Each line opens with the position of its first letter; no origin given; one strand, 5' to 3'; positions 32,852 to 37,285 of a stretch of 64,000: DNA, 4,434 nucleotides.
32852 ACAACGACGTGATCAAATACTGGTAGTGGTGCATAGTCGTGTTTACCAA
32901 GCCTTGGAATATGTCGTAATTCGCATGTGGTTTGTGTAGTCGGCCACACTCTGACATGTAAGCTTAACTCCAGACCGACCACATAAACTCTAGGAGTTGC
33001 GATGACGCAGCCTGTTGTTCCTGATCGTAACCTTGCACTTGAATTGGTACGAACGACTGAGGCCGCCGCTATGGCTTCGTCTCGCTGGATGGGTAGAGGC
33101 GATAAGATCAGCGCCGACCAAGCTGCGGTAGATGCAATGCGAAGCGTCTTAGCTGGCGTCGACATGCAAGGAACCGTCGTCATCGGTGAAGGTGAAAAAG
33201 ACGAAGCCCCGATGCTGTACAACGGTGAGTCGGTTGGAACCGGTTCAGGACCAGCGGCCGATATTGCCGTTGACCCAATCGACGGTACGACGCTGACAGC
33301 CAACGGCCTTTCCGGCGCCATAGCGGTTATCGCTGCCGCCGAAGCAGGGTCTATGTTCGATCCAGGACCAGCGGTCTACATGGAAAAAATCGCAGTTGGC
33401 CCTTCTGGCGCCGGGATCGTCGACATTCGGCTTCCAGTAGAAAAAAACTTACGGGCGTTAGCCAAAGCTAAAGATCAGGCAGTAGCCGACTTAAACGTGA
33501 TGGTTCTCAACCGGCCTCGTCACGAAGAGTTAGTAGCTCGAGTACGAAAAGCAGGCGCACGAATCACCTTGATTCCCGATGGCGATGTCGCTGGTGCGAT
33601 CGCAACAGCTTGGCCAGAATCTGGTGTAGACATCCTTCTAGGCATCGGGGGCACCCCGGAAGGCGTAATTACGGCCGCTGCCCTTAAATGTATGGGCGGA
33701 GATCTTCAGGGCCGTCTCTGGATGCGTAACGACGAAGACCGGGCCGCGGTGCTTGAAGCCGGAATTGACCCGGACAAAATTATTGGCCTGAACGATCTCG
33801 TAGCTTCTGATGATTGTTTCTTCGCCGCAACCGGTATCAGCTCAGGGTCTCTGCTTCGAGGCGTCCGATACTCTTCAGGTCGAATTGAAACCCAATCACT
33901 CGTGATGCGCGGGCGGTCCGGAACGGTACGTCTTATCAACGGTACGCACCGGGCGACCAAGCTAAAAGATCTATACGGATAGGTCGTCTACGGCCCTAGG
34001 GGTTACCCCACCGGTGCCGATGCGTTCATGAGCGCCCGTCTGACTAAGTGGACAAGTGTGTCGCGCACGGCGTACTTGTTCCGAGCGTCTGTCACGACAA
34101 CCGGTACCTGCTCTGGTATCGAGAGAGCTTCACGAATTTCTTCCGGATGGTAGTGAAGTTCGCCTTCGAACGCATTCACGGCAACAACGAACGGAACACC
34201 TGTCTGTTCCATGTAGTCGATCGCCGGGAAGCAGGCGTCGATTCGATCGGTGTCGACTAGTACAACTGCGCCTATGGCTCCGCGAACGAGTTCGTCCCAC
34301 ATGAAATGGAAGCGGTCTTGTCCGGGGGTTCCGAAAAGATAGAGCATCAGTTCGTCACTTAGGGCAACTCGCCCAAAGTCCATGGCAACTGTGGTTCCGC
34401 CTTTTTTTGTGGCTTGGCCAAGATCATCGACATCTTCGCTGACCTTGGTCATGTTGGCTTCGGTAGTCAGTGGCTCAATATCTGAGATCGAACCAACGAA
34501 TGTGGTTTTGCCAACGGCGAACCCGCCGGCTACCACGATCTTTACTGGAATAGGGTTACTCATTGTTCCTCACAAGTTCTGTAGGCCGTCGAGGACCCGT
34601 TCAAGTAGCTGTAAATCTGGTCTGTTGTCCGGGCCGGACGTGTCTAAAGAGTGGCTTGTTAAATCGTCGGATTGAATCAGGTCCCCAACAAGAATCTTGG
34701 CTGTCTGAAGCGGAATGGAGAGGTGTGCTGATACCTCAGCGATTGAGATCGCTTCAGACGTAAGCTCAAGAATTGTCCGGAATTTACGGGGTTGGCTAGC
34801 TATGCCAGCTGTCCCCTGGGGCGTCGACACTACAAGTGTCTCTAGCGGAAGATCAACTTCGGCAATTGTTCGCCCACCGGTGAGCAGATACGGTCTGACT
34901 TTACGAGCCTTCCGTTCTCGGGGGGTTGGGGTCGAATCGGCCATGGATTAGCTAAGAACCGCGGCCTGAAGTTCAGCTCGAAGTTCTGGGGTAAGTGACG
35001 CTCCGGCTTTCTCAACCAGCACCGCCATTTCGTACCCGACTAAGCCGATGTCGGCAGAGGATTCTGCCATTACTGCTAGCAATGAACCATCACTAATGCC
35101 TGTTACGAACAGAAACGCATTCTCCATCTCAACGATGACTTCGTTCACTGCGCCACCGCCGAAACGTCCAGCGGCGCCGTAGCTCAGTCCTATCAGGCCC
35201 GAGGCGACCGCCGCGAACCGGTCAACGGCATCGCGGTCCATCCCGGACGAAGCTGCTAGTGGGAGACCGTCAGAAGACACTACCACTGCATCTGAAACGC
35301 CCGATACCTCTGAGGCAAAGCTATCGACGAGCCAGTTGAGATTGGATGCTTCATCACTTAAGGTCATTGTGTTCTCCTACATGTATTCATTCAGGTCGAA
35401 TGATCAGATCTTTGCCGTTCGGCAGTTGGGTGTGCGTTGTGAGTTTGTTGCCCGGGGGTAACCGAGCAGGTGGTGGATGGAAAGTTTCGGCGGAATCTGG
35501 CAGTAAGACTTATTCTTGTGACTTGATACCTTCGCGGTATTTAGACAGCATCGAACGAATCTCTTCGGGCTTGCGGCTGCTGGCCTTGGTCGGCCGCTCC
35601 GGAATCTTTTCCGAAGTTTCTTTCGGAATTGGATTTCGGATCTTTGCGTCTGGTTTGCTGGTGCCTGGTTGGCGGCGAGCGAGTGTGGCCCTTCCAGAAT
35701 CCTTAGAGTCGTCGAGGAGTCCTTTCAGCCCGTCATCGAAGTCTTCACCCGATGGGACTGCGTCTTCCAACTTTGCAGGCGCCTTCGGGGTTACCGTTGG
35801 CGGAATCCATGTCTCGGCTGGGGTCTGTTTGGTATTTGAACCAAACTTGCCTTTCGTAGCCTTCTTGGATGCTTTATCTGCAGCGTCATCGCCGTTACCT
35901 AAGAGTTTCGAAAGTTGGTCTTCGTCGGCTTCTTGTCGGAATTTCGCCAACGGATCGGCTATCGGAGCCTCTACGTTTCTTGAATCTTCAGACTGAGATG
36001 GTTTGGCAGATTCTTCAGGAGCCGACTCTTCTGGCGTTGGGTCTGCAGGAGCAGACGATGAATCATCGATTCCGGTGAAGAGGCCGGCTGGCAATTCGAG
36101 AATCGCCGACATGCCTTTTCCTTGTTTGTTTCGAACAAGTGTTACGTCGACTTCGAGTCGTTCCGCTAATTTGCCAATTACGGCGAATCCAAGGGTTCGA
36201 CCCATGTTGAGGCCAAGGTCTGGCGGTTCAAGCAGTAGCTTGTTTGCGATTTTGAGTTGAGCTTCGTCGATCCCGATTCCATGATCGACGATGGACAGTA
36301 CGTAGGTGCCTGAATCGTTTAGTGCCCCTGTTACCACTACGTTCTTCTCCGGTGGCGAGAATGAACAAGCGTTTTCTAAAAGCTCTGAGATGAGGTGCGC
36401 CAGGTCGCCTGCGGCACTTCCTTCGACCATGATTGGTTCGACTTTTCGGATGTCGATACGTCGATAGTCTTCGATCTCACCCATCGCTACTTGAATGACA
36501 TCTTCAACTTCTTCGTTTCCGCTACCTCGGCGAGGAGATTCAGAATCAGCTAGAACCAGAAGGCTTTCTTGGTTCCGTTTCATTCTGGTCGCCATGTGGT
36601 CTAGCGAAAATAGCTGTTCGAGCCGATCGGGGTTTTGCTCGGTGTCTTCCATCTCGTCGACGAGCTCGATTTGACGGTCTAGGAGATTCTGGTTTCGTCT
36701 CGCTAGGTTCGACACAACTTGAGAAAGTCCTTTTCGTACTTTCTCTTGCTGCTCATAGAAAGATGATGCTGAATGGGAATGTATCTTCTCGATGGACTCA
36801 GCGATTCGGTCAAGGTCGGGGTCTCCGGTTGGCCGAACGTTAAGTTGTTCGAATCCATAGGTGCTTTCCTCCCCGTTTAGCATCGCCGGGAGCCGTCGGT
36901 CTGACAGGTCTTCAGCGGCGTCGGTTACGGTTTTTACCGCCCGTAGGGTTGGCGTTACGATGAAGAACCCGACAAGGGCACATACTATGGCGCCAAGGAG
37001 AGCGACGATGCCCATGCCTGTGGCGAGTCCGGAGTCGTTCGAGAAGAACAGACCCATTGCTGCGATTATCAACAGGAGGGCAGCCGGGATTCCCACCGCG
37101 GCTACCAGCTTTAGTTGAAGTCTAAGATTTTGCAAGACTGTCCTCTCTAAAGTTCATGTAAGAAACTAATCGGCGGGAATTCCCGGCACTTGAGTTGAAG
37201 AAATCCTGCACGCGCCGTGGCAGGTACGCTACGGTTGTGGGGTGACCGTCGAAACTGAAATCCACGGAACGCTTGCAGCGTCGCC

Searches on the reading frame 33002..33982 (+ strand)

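Call 27: search_protein_families(library=pfam, proteins=[window:33002-33982:+], max_evalue=0.00001)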
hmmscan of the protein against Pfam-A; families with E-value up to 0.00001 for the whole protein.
window:33002-33982:+ (326 aa): 1 family
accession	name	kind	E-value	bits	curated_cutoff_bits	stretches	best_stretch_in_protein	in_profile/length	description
PF03320.18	FBPase_glpX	-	3.2e-142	473.4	27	1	9-316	1-307/307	Bacterial fructose-1,6-bisphosphatase, glpX-encoded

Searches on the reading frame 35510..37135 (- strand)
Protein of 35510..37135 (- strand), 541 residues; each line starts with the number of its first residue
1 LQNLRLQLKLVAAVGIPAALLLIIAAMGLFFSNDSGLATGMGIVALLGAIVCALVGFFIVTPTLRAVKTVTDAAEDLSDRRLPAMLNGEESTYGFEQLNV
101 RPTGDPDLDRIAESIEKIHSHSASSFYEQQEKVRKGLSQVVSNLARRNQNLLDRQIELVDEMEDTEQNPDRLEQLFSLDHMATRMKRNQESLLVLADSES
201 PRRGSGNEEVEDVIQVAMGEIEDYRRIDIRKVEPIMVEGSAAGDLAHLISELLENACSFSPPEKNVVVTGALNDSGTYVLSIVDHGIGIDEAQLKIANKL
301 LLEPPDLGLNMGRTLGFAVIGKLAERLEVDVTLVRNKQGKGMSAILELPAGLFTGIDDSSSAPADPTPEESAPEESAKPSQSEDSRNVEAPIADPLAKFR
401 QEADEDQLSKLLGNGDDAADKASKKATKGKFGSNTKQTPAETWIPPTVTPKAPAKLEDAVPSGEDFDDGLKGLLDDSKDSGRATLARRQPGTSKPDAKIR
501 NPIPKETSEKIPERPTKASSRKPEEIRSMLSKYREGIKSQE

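Call 27: search_protein_families(library=pfam, proteins=[window:35510-37135:-], max_evalue=0.00001)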
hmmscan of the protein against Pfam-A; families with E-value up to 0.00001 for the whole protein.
window:35510-37135:- (541 aa): 1 family
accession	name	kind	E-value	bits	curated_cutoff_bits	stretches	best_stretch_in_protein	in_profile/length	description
PF02518.31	HATPase_c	-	3e-11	44.2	26.4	1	244-350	5-109/111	Histidine kinase-, DNA gyrase B-, and HSP90-like ATPase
